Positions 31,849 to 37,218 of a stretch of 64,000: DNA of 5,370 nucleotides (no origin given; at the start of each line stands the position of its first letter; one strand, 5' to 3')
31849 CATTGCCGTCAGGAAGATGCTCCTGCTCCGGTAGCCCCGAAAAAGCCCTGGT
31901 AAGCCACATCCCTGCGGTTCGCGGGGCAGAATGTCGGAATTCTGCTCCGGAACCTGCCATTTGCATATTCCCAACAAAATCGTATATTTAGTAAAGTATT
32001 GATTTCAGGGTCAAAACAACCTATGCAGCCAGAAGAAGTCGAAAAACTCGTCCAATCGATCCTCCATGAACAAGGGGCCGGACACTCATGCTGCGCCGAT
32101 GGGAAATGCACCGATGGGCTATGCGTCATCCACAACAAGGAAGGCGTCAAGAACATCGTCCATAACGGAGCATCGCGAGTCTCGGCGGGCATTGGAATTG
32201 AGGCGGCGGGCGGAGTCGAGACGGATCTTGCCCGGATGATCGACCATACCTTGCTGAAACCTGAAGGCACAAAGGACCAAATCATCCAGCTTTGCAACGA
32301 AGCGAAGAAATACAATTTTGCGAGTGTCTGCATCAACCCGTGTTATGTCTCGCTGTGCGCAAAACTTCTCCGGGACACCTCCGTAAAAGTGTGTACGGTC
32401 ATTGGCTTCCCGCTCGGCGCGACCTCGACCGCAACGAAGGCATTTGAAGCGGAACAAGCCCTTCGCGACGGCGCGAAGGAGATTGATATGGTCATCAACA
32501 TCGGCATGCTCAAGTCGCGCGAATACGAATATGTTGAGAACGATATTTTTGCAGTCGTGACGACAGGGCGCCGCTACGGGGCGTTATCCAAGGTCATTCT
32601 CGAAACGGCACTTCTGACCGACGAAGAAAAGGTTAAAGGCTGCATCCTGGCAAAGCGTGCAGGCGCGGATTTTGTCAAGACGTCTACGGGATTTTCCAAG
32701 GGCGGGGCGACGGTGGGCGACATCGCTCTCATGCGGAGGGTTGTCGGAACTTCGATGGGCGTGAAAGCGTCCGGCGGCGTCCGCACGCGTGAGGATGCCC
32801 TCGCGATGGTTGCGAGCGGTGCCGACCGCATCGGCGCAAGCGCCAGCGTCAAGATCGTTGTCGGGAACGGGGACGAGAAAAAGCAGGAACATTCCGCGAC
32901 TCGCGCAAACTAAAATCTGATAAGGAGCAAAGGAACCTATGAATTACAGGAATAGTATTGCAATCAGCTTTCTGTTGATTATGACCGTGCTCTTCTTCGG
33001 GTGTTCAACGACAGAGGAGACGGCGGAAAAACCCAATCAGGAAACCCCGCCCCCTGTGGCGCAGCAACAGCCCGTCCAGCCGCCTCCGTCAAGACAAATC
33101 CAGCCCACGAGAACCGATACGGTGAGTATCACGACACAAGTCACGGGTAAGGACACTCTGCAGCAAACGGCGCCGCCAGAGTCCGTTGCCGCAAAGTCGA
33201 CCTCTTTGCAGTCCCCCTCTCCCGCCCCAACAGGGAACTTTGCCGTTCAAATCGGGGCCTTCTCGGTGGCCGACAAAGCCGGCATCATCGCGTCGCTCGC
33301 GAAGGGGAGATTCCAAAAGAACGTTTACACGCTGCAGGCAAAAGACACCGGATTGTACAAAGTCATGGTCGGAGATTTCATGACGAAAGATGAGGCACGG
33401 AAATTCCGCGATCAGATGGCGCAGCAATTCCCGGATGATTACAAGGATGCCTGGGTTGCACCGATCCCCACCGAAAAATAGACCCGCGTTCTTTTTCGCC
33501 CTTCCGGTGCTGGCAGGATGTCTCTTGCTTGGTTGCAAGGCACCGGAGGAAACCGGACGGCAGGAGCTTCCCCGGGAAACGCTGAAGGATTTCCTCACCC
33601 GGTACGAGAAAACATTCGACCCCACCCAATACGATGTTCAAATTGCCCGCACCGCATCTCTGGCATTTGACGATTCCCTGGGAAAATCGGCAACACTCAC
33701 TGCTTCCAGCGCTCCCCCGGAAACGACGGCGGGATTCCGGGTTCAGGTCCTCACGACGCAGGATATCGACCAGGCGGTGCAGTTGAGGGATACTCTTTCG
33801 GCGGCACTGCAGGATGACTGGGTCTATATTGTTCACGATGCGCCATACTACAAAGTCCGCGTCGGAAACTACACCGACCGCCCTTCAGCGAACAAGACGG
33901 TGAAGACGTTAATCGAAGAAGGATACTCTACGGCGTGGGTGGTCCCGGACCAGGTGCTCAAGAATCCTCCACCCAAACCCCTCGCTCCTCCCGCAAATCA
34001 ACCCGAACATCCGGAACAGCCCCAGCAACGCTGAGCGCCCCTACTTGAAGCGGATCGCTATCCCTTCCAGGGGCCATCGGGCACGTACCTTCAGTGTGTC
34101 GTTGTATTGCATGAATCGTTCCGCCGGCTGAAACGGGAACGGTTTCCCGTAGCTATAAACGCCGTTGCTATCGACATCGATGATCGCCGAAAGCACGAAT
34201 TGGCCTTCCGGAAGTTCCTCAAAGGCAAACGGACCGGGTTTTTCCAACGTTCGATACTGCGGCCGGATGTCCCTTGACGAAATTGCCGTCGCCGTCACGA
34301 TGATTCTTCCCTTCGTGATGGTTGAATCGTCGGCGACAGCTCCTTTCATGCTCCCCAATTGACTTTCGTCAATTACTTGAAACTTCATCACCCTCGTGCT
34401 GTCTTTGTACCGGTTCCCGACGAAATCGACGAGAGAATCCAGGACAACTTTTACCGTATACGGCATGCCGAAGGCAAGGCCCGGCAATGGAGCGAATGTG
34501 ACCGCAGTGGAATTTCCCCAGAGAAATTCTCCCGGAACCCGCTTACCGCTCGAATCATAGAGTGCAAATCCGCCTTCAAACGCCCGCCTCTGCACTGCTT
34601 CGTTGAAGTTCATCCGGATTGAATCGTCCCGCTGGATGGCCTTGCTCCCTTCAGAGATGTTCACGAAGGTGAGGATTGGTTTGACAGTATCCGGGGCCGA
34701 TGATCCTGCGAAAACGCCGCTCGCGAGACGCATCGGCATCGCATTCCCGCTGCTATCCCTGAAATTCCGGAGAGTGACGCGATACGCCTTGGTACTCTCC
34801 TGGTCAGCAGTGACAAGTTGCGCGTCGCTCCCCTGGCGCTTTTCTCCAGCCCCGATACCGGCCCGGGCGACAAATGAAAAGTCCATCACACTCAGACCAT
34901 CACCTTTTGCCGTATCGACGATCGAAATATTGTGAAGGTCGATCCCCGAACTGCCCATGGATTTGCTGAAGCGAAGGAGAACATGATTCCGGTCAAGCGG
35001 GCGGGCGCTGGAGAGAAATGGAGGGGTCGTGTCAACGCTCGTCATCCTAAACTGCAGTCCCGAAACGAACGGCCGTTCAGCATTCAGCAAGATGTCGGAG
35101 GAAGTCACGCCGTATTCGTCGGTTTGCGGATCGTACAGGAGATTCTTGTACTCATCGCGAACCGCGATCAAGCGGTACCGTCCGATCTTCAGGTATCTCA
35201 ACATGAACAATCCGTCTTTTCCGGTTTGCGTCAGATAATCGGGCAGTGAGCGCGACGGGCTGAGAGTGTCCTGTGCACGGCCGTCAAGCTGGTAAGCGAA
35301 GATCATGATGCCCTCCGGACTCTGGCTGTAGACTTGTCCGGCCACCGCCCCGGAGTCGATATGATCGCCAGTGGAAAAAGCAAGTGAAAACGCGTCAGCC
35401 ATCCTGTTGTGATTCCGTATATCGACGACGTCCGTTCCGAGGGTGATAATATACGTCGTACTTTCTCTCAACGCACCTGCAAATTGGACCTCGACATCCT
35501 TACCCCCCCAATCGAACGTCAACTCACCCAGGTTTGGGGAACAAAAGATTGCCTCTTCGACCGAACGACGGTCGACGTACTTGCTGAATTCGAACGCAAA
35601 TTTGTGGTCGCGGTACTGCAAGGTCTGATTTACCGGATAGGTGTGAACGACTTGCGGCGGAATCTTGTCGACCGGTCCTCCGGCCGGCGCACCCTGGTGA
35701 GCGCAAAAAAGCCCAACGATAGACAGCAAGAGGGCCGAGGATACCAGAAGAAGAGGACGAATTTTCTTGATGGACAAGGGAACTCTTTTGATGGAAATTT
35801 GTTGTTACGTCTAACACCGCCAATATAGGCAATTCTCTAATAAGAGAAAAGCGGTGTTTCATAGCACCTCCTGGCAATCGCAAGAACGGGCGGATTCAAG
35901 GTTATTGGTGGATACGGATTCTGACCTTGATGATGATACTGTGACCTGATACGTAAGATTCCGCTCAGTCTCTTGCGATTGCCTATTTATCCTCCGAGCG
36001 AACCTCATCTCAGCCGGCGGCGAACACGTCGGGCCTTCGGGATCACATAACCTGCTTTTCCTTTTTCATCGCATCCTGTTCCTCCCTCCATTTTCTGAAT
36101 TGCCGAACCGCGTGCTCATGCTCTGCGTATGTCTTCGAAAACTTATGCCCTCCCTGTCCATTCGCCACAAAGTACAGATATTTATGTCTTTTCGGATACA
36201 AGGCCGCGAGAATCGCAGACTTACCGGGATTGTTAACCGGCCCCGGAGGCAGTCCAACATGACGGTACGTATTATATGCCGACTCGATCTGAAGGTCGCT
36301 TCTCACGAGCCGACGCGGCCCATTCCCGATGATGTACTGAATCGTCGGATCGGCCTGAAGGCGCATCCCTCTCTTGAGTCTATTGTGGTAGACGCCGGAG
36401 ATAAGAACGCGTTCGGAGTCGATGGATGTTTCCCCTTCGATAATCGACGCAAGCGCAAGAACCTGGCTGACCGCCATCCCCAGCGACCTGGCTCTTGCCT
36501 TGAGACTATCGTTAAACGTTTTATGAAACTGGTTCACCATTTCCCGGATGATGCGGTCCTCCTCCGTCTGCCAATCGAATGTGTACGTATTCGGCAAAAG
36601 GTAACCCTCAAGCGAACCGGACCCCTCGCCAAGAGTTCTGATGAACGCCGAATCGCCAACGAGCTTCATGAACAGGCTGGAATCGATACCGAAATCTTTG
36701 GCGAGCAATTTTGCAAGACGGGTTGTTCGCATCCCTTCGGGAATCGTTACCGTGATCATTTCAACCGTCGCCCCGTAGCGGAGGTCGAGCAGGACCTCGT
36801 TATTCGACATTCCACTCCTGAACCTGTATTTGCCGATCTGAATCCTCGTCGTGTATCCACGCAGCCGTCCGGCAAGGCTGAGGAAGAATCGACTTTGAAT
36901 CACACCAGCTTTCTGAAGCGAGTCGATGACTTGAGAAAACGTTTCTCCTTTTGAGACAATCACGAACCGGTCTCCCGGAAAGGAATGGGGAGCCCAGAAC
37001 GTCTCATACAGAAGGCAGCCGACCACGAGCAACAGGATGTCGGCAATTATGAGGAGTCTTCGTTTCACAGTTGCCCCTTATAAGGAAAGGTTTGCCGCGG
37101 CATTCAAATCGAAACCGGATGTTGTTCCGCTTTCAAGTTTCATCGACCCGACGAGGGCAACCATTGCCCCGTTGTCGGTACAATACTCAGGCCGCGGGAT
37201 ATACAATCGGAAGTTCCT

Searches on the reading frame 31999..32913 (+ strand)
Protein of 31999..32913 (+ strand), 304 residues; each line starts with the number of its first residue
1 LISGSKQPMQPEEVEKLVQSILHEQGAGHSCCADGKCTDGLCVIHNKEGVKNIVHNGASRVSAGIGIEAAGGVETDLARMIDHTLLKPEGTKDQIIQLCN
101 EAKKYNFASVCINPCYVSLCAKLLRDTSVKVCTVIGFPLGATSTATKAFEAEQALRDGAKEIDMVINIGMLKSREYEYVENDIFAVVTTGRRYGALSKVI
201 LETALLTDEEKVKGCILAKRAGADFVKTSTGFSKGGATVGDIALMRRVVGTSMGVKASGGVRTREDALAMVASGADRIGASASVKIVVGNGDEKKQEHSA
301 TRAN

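Call 42: search_protein_families(library=pfam, proteins=[window:31999-32913:+], max_evalue=0.001)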
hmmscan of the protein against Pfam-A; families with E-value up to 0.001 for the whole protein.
window:31999-32913:+ (304 aa): 1 family
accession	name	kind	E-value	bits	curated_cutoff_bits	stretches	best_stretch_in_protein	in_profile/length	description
PF01791.15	DeoC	-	1.2e-16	61.5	23.8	1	80-280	5-217/229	DeoC/LacD family aldolase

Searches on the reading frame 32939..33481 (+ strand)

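Call 43: search_protein_families(library=pfam, proteins=[window:32939-33481:+], max_evalue=0.001)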
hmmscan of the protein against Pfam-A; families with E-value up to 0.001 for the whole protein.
window:32939-33481:+ (180 aa): 1 family
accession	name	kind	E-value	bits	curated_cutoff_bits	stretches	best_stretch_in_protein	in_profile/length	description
PF05036.18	SPOR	-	1.5e-11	44.9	21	1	98-166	2-71/76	SPOR domain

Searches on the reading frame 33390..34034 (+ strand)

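Call 43: search_protein_families(library=pfam, proteins=[window:33390-34034:+], max_evalue=0.001)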
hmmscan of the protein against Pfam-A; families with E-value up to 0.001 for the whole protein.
window:33390-34034:+ (214 aa): 1 family
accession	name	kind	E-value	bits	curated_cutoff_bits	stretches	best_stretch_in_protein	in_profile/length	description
PF05036.18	SPOR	-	1.6e-09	38.4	21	1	114-186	3-76/76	SPOR domain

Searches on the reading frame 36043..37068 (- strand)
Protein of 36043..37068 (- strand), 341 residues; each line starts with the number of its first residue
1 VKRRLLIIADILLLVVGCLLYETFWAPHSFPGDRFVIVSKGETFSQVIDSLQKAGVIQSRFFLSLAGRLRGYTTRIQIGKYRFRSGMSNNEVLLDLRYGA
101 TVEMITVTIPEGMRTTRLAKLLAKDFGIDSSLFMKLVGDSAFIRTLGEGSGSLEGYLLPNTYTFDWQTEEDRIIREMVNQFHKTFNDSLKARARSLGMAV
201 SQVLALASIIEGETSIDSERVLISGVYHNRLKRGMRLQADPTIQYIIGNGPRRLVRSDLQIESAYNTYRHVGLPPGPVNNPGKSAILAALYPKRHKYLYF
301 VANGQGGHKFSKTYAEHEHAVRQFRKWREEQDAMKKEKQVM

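Call 42: search_protein_families(library=pfam, proteins=[window:36043-37068:-], max_evalue=0.001)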
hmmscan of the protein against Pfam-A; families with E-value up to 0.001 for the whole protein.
window:36043-37068:- (341 aa): 1 family
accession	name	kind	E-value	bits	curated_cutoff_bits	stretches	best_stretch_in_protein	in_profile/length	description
PF02618.21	YceG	-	4.9e-88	295.6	32.4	1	36-323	1-275/275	YceG-like family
